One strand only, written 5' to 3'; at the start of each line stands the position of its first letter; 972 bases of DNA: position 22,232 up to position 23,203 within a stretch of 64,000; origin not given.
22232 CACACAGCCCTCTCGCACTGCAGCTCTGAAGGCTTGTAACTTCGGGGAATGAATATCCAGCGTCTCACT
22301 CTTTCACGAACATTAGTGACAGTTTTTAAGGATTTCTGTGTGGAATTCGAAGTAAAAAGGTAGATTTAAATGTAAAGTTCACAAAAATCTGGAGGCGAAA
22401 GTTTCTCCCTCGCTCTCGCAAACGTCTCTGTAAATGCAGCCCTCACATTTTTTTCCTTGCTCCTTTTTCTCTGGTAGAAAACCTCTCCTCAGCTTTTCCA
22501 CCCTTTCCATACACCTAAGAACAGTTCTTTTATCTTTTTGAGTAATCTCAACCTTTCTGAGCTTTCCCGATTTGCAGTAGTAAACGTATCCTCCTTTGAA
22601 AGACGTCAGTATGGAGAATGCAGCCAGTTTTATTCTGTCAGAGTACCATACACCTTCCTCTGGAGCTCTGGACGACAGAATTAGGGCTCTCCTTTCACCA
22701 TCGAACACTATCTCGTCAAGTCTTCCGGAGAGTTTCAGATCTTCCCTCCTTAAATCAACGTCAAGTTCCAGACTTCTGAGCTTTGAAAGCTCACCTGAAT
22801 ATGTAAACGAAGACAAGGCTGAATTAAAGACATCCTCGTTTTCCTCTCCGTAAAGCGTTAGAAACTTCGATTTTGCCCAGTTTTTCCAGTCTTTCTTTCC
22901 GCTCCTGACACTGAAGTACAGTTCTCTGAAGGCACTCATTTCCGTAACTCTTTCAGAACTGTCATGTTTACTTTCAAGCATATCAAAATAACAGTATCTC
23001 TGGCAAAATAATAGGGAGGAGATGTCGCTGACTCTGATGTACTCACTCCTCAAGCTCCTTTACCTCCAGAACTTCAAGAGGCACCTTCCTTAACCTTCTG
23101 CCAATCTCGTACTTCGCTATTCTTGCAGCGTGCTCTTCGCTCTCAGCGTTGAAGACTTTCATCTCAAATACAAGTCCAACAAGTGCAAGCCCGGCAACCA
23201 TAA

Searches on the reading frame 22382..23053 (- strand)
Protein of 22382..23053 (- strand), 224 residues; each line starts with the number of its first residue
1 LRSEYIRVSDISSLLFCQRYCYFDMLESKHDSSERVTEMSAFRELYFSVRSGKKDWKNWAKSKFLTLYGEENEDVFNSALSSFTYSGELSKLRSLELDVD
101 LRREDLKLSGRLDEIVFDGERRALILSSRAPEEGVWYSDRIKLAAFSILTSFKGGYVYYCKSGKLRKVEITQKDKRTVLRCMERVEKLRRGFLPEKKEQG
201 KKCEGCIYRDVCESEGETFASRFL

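Call 26: search_protein_families(library=pfam, proteins=[window:22382-23053:-], max_evalue=0.00001)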
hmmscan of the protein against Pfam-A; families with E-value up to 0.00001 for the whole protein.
window:22382-23053:- (224 aa): 1 family
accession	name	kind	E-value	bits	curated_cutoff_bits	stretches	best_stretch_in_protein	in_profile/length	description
PF01930.23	Cas_Cas4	-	4.8e-08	33.7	22.7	1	153-212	100-158/160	Domain of unknown function DUF83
